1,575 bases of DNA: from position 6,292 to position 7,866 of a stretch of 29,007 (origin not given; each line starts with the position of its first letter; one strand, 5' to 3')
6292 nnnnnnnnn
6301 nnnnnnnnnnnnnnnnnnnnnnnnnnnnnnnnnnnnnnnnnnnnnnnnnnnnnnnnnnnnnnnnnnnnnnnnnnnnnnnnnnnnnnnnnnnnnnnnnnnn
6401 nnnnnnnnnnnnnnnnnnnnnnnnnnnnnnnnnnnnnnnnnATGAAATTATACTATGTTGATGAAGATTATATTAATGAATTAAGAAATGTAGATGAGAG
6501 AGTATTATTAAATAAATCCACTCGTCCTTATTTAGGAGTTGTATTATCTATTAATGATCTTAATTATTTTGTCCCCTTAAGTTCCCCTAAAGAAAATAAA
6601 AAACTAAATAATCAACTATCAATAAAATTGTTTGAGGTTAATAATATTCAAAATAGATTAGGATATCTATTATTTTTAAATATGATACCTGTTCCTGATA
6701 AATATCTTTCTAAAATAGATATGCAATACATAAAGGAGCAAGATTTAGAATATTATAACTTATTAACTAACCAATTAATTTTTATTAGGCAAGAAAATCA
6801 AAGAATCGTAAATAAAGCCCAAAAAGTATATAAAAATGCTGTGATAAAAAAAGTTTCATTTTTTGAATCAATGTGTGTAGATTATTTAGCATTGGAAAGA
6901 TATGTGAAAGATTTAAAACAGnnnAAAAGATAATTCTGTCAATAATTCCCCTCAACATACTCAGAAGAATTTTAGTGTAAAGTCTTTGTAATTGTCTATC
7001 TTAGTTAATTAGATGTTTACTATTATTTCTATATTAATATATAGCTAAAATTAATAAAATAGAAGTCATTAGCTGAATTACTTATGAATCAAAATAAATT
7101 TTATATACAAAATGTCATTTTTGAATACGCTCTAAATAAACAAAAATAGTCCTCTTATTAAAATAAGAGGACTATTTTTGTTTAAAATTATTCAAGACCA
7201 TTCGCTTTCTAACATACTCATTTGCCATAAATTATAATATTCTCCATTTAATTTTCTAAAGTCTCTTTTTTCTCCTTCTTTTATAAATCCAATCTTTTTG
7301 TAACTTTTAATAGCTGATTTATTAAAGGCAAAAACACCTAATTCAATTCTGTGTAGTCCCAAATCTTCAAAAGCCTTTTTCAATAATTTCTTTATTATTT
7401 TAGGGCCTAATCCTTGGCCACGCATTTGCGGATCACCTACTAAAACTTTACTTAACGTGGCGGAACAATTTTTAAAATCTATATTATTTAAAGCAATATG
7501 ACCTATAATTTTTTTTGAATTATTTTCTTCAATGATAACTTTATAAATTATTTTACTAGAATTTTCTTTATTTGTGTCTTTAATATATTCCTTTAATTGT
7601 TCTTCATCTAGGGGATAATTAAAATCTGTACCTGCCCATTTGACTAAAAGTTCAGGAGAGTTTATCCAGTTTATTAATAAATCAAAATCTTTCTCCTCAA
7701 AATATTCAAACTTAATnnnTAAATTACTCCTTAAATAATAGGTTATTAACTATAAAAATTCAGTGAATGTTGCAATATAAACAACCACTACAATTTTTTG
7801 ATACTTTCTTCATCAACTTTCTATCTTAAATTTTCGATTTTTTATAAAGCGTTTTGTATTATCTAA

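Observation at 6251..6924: Complete type III toxin-antitoxin / abortive-infection locus of the AbiQ/ToxN family: promoter, 2.9 copies of a 35-nt RNA repeat, attenuator hairpin, endoribonuclease gene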

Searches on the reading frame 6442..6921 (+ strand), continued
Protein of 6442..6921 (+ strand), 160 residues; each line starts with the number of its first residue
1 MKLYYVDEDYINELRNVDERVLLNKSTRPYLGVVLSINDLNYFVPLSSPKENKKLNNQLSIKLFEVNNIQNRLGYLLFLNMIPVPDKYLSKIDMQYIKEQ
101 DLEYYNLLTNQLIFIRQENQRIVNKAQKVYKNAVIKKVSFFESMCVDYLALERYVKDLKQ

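Call 32: get_annotated_region(hit=H49, flank=600)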
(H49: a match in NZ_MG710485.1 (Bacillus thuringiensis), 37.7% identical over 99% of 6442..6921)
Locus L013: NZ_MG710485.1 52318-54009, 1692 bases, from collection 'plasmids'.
description: Bacillus thuringiensis serovar israelensis strain Bti-UFT6.51 plasmid pBtiUFT6.51.1 complete sequence
organism: Bacillus thuringiensis (NCBI taxid 1430)
taxonomy: Bacteria; Bacillota; Bacilli; Bacillales; Bacillaceae; Bacillus; Bacillus thuringiensis
host: -; source: Cell culture,soil; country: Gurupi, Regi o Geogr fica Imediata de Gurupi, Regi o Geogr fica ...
typing (MOB-suite, as given by PLSDB): conjugative; replicon rep_cluster_163; relaxase MOBP; mating-pair formation MPF_T
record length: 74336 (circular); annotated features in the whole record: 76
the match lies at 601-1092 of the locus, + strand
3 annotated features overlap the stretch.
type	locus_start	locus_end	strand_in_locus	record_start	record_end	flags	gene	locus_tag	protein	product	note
CDS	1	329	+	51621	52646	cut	-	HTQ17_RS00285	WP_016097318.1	DUF3991 and TOPRIM domain-containing protein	GO:0006260 - DNA replication [Evidence IEA]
CDS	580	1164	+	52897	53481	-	-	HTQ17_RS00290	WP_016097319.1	type III toxin-antitoxin system ToxN/AbiQ family toxin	-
CDS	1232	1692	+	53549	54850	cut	-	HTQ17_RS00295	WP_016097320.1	hypothetical protein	-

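Call 33: get_annotated_region(hit=H56, flank=600)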
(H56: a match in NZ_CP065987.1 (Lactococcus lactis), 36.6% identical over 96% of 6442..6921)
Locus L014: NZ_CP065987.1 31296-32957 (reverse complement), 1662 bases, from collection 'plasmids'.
description: Lactococcus lactis strain FDAARGOS_1064 plasmid unnamed3, complete sequence
organism: Lactococcus lactis (NCBI taxid 1358)
taxonomy: Bacteria; Bacillota; Bacilli; Lactobacillales; Streptococcaceae; Lactococcus; Lactococcus lactis
host: -; source: -; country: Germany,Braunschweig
typing (MOB-suite, as given by PLSDB): conjugative; replicon rep_cluster_799; relaxase MOBP; mating-pair formation MPF_T
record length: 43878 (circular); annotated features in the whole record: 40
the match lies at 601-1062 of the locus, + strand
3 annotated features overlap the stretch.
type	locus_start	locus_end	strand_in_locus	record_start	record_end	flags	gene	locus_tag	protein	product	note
CDS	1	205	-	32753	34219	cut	-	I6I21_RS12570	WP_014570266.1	Y-family DNA polymerase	-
CDS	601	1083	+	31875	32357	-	-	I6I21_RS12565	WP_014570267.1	type III toxin-antitoxin system ToxN/AbiQ family toxin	-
CDS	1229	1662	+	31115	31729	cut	-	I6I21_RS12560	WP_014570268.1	hypothetical protein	-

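Call 34: get_annotated_region(hit=H47, flank=600)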
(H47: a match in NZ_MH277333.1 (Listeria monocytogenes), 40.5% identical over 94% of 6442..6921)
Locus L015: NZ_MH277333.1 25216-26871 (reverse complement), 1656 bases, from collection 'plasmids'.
description: UNVERIFIED: Listeria monocytogenes strain nh1 plasmid unnamed, complete sequence
organism: Listeria monocytogenes (NCBI taxid 1639)
taxonomy: Bacteria; Bacillota; Bacilli; Bacillales; Listeriaceae; Listeria; Listeria monocytogenes
host: -; source: -; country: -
typing (MOB-suite, as given by PLSDB): mobilizable; replicon rep_cluster_110,rep_cluster_1118; relaxase MOBP,MOBP
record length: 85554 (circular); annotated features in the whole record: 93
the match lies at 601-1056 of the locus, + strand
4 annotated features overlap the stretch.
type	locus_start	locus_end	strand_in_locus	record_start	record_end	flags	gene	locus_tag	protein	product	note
CDS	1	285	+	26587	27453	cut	-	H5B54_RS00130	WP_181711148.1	hypothetical protein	-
CDS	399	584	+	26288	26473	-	-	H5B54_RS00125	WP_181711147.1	hypothetical protein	-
CDS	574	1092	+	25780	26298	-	-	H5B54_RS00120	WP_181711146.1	type III toxin-antitoxin system ToxN/AbiQ family toxin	-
CDS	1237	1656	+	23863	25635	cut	-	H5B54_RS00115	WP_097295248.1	hypothetical protein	-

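Call 35: get_annotated_region(hit=H42, flank=600)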
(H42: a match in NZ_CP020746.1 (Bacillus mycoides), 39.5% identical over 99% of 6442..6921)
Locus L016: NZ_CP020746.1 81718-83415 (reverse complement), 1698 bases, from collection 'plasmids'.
description: Bacillus mycoides strain Gnyt1 plasmid unnamed3, complete sequence
organism: Bacillus mycoides (NCBI taxid 1405)
taxonomy: Bacteria; Bacillota; Bacilli; Bacillales; Bacillaceae; Bacillus; Bacillus mycoides
host: -; source: whole organism,soil; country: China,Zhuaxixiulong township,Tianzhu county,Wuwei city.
typing (MOB-suite, as given by PLSDB): conjugative; replicon rep_cluster_163; relaxase MOBP; mating-pair formation MPF_T
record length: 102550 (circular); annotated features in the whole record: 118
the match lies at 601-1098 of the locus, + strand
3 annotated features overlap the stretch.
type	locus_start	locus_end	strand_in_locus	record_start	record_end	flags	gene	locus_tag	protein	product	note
CDS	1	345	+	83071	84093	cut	-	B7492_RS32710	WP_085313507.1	DUF3991 and TOPRIM domain-containing protein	GO:0006260 - DNA replication [Evidence IEA]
CDS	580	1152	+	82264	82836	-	-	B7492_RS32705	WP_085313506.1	type III toxin-antitoxin system ToxN/AbiQ family toxin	-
CDS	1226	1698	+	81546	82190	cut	-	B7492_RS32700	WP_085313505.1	hypothetical protein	-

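Call 39: find_related_loci(query=A1, collection=genome_contigs, flank=700)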
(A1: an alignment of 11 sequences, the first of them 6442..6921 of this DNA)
Query A1 (160 aa) in genome_contigs; peptide patterns used: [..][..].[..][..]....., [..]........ (x = any residue, [..] = any of these).
296 stretches matched a pattern; 251 encode a relative of the query (tblastn E <= 1e-3); the best 80 are kept; 80 distinct loci.
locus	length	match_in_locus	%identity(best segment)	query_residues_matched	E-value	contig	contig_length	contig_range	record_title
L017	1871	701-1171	85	1-157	4e-86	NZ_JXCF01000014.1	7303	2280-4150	Staphylococcus gallinarum strain DSM 20610 contig_14, whole genome shotgun sequence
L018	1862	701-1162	38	1-153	2e-33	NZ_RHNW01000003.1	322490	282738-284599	Levilactobacillus mulengensis strain 112-3 contig3, whole genome shotgun sequence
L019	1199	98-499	41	1-131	2e-27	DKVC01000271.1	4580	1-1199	MAG TPA_asm: Lachnospiraceae bacterium UBA7188 UBA7188_contig_38991, whole genome shotgun sequence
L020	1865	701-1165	37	3-152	1e-26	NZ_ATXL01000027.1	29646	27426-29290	Bavariicoccus seileri WCC 4188 strain DSM 19936 H541DRAFT_scaffold00027.27_C, whole genome shotgun sequence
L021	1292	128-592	34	3-153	3e-24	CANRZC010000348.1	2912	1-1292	MAG TPA_asm: uncultured Acetatifactor sp. isolate SRR13921779_bin.84_metawrap_v1.3_MAG genome assembly, contig: NODE.581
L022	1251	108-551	38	1-153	2e-23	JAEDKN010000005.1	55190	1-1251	MAG: Bacilli bacterium isolate MAG215 NODE_291_length_55190_cov_36.813875, whole genome shotgun sequence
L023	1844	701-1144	38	1-153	2e-23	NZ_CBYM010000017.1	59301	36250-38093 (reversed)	Clostridium saudiense strain JCC, whole genome shotgun sequence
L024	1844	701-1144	38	1-153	2e-23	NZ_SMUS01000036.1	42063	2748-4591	Clostridium cuniculi strain 1 CLCU001.0001.d01_CNTG00036, whole genome shotgun sequence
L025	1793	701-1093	38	3-130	7e-23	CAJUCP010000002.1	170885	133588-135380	MAG TPA_asm: uncultured Acetatifactor sp. isolate MGBC130908 genome assembly, contig: MGBC130908.2, whole genome shotgun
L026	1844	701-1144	37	1-153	2e-22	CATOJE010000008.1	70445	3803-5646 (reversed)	MAG TPA_asm: uncultured Lachnospiraceae bacterium isolate MGG30527_1680015434 genome assembly, contig: SAMEA27200668_164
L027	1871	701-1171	35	1-153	2e-22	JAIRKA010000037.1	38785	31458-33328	MAG: Methanosarcinales archaeon isolate Ast373_bin29 k119_1514721, whole genome shotgun sequence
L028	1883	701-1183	37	1-152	4e-22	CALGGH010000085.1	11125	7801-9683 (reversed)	MAG TPA_asm: uncultured Lachnospiraceae bacterium isolate ERR1278074_bin.115_CONCOCT_v1.1_MAG genome assembly, contig: E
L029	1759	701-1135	41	3-152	8e-22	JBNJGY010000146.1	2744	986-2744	MAG: Thermotogota bacterium isolate Y22_30dBSd2.bin.72 NODE_32949_length_2744_cov_18.067297, whole genome shotgun sequen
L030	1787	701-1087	40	1-130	1e-21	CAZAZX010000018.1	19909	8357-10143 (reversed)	MAG TPA_asm: uncultured Lachnospiraceae bacterium isolate binchicken_co353_143 genome assembly, contig: NODE_5388_length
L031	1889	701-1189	33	3-157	1e-21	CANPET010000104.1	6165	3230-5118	MAG TPA_asm: uncultured Eubacterium sp. isolate SRR15730529_bin.20_metawrap_v1.3_MAG genome assembly, contig: NODE.7824_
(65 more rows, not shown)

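Call 47: search_dna_similar(query=window:6442-6921:+, collection=phages, mode=protein, max_rows=20)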
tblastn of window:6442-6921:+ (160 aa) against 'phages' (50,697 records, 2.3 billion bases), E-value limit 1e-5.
Records with a match: 3; places in all: 3; records where one place covers at least 80% of the query: 3.
Best place of each record, by identity: <60% 3.
By first word of the organism name: Clostridium 1; Fusobacterium 1; Clostridioides 1.
By host as written in the record: Clostridium botulinum D str. 1873 1; Fusobacterium necrophorum subsp. necrophorum strain FN37 1; - 1.
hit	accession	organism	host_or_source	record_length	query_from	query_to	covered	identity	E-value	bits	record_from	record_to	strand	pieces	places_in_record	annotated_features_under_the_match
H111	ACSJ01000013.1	Clostridium phage D-1873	Clostridium botulinum D str. 1873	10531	1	153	96%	36.3%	3e-18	86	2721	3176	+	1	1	conserved hypothetical protein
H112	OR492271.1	Fusobacterium phage phiFN37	Fusobacterium necrophorum subsp. ...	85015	1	156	98%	35.5%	9e-16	79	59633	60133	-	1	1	type III toxin-antitoxin system ToxN/AbiQ family toxin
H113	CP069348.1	Clostridioides phage pCD1602_4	water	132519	1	152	95%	36.1%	5e-21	94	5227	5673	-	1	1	record has no annotation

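Call 90: predict_structure(alignment_id=A1)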
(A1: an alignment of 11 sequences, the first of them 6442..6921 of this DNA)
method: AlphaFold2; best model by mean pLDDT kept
length: 160 residues; sequences in the alignment: 11
mean_pLDDT: 86.1   pTM: 0.83
mean pLDDT of the five models: 86.1, 79.8, 71.6, 58.9, 49.5
residues with pLDDT >= 90: 87; 70-90: 49; 50-70: 22; < 50: 2
segments of 3 or more residues with pLDDT < 50: none
pLDDT, mean of each block of 10 residues (from residue 1): 90 95 75 92 85 70 62 80 94 88 84 89 95 95 95 89
secondary structure, 60 per line:
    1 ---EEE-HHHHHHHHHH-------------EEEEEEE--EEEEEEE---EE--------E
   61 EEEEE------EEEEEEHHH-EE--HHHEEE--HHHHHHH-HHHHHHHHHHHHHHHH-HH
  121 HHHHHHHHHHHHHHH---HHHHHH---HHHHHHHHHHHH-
elements in order: E4-6 H8-17 E31-37 E40-46 E60-65 E72-77 E89-91 H94-100 H102-117 H119-135 H139-144 H148-159

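Call 93: fold_search(model_id=the predicted structure, library=pdb)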
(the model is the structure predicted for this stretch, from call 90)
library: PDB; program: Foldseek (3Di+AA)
matches with E <= 10: 209; with E <= 0.001: 4
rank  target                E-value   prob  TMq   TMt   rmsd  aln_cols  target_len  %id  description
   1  4ato_A                1.4e-13  1.00  0.86  0.82   2.4       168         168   38  New insights into the mechanism of bacterial Type III toxin-antitoxin systems: selective toxin inhibition by a non-cod (released 2012-12-26)
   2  4glk                  3.6e-10  1.00  0.80  0.78   3.2       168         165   32  Structure and activity of AbiQ, a lactococcal anti-phage endoribonuclease belonging to the type-III toxin-antitoxin syst (released 2013-01-16)
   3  2xd0_A                9.3e-10  1.00  0.84  0.83   2.4       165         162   25  A processed non-coding RNA regulates a bacterial antiviral system (released 2011-01-12)
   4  7d8o_A                1.3e-08  1.00  0.82  0.80   2.9       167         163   26  Crystal structure of E. coli ToxIN type III toxin-antitoxin complex (released 2022-01-05)
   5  4rmo_A                4.2e-03  1.00  0.54  0.56   6.3       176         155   18  Crystal Structure of the CptIN Type III Toxin-Antitoxin System from Eubacterium rectale (released 2015-09-30)
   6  9g2a_B                4.5e-02  0.87  0.32  0.43   9.9       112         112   10  Staphylococcus aureus MazF in complex with nanobody 4 (released 2024-07-17)
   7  4mzp_A                7.3e-02  0.85  0.33  0.45   9.9       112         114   11  MazF from S. aureus crystal form III, C2221, 2.7 A (released 2014-05-21)
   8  9g7k_A                8.2e-02  0.89  0.33  0.42   5.7        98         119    8  Staphylococcus aureus MazF in complex with Nanobody 12 (released 2024-07-31)
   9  4mzp_B                8.2e-02  0.84  0.34  0.45   9.9       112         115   11  MazF from S. aureus crystal form III, C2221, 2.7 A (released 2014-05-21)
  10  9g7k_E                8.2e-02  0.82  0.33  0.43   9.9       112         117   11  Staphylococcus aureus MazF in complex with Nanobody 12 (released 2024-07-31)
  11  2mf2_MODEL_1_A        9.3e-02  0.66  0.31  0.36   9.7       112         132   11  Structural and biophysical characterization of the mRNA interferase SaMazF from Staphylococcus aureus. (released 2014-05-21)
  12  1ne8                  1.1e-01  0.77  0.32  0.41   5.3       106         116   12  YDCE protein from Bacillus subtilis (released 2003-01-14)
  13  9g7k_B                1.2e-01  0.85  0.33  0.43   5.7        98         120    8  Staphylococcus aureus MazF in complex with Nanobody 12 (released 2024-07-31)
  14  4mzp_C                1.3e-01  0.82  0.33  0.45   5.8       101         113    9  MazF from S. aureus crystal form III, C2221, 2.7 A (released 2014-05-21)
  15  4hke_A                1.3e-01  0.75  0.31  0.40   5.3       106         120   12  Crystal Structure of MoxT of Bacillus anthracis (released 2013-11-13)
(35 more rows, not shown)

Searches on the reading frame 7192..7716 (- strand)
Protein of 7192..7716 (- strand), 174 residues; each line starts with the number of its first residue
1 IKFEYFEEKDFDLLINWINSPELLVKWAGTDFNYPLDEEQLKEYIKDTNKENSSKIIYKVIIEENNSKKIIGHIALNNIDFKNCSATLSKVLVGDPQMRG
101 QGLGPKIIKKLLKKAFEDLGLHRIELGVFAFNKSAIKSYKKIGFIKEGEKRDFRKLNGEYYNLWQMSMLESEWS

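Call 70: search_protein_families(library=pfam, proteins=[window:7192-7716:-], max_evalue=0.01)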
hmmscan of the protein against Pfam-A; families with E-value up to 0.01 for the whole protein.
window:7192-7716:- (174 aa): 7 families
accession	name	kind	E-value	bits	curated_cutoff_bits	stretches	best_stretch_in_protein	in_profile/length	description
PF13302.13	Acetyltransf_3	-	4.7e-16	60.2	25.4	1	5-144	6-137/138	Acetyltransferase (GNAT) domain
PF13420.13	Acetyltransf_4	-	4.7e-15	56.4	24.3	1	7-162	5-152/155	Acetyltransferase (GNAT) domain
PF00583.31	Acetyltransf_1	-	1.5e-14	54.7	20.7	1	25-144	5-116/116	Acetyltransferase (GNAT) family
PF13523.12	Acetyltransf_8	-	1.4e-08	35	27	1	91-149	84-142/145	Acetyltransferase (GNAT) domain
PF13673.13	Acetyltransf_10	-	2.8e-08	34.2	23.6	1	41-153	13-116/128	Acetyltransferase (GNAT) domain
PF13508.13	Acetyltransf_7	-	7.1e-08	33.2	27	1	61-145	7-83/84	Acetyltransferase (GNAT) domain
PF08445.16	FR47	-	0.00021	21.6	22.1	1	87-147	23-80/86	FR47-like protein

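Call 71: search_protein_families(library=padloc, proteins=[window:7192-7716:-], max_evalue=0.01)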
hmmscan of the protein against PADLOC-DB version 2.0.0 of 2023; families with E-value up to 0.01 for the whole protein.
window:7192-7716:- (174 aa): 0 families
